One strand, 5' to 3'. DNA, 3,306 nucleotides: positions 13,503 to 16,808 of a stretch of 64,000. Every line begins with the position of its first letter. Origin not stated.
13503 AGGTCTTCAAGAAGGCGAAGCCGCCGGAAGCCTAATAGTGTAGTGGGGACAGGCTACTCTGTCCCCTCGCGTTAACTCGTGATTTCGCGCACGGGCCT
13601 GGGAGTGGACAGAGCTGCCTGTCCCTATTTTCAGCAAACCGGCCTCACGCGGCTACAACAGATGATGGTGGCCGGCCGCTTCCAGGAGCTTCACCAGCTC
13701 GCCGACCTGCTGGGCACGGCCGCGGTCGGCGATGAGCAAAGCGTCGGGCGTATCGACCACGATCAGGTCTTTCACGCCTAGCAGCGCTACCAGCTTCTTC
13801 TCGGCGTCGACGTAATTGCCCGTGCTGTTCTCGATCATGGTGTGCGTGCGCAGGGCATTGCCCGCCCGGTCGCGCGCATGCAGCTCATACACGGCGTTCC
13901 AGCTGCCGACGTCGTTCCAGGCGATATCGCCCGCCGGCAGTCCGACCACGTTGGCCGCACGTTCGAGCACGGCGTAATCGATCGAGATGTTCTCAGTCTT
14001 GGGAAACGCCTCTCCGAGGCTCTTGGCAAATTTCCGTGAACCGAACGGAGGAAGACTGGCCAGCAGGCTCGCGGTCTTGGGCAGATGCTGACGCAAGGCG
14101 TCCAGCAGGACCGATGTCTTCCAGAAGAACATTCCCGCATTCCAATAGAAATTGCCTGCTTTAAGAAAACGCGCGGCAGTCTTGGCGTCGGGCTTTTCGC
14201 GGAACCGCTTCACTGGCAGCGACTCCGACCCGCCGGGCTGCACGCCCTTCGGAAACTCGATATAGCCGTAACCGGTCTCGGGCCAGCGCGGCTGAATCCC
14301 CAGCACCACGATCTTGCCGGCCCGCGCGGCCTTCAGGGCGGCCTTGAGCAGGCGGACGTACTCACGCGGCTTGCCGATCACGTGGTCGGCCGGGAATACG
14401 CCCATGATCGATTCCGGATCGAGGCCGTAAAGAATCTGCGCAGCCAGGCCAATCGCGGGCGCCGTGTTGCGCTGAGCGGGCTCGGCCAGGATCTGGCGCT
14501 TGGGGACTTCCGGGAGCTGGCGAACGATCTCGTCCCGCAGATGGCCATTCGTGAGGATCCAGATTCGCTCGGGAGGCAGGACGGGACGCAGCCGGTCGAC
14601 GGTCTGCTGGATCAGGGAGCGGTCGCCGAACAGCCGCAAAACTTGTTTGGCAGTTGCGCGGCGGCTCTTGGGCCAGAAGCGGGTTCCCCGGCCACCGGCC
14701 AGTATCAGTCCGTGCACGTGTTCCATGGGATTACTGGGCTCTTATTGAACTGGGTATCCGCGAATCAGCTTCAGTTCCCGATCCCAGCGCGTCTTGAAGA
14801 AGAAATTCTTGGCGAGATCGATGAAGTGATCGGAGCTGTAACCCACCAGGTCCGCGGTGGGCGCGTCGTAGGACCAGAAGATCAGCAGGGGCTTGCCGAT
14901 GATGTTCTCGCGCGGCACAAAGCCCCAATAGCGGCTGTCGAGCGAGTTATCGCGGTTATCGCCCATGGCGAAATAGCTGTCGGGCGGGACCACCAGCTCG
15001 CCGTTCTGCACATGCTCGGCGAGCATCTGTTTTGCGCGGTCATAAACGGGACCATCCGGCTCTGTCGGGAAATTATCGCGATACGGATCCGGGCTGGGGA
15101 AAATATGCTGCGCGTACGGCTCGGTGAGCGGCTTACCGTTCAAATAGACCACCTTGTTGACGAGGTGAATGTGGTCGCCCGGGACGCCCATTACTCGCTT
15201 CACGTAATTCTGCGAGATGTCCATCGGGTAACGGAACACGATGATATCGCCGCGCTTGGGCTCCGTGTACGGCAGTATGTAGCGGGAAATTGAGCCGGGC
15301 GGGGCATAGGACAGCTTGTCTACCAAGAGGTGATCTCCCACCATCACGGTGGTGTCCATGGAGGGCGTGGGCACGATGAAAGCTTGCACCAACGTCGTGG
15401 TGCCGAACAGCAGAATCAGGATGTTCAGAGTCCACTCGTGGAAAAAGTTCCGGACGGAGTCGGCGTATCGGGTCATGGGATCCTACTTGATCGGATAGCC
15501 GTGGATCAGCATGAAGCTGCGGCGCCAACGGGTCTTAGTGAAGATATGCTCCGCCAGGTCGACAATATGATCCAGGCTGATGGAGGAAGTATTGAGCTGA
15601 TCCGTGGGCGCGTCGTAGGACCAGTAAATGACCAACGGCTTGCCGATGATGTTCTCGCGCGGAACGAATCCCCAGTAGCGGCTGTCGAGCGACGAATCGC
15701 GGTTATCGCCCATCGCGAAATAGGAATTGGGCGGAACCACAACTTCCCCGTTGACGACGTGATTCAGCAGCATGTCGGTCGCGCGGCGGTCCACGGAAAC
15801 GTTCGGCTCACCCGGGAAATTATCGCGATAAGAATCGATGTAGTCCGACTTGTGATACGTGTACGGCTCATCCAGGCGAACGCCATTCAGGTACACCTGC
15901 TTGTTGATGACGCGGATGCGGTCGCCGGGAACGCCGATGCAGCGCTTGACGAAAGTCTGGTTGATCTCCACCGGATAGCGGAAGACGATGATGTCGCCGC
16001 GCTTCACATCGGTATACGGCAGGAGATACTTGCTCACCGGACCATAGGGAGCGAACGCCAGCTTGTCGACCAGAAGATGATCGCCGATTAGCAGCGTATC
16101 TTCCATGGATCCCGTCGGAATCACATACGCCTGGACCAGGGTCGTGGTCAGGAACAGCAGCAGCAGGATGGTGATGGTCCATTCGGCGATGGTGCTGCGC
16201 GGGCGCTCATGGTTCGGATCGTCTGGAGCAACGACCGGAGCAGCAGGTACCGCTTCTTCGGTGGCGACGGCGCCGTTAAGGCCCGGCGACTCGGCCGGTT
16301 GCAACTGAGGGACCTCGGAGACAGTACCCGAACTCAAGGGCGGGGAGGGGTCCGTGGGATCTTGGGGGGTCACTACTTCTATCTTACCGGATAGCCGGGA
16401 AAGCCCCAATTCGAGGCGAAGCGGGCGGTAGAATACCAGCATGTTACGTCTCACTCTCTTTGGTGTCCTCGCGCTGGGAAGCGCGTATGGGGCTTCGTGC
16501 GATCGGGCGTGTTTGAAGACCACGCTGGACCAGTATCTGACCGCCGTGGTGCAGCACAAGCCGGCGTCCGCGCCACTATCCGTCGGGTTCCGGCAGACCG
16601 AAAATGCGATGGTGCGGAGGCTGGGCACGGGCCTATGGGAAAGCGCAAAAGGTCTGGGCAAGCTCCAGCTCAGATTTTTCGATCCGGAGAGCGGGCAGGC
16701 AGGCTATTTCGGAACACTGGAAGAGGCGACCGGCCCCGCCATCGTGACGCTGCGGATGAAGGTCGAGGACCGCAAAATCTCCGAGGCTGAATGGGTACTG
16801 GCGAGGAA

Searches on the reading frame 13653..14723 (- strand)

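Call 52: search_protein_families(library=pfam, proteins=[window:13653-14723:-], max_evalue=0.01)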
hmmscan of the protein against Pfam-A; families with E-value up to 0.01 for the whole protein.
window:13653-14723:- (356 aa): 3 families
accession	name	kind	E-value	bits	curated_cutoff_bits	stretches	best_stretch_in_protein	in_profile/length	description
PF00483.29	NTP_transferase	-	2.1e-39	136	21.2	1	5-285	2-242/245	Nucleotidyl transferase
PF22640.1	ManC_GMP_beta-helix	-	1.1e-14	54.5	27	1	300-347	8-55/55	MannoseP isomerase/GMP-like beta-helix domain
PF12804.13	NTP_transf_3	-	1.8e-10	41.7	27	1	5-142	1-122/160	MobA-like NTP transferase domain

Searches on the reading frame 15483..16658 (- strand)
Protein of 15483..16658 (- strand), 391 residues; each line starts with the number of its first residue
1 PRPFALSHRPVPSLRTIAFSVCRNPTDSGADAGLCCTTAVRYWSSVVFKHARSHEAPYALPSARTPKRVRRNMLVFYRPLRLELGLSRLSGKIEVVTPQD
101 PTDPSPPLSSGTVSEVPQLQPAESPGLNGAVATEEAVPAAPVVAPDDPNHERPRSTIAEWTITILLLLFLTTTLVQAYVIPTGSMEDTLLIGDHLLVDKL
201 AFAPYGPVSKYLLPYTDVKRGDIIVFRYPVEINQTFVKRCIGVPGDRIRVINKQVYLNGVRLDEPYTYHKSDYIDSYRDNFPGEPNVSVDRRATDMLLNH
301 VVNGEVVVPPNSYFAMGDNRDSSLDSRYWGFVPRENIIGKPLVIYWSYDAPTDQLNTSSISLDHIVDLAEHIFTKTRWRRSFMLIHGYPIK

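Call 52: search_protein_families(library=pfam, proteins=[window:15483-16658:-], max_evalue=0.01)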
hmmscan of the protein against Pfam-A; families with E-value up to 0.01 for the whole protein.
window:15483-16658:- (391 aa): 1 family
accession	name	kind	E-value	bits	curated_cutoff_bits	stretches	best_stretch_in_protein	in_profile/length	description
PF10502.14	Peptidase_S26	-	2.1e-48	164.9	22.9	1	157-346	5-168/168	Signal peptidase, peptidase S26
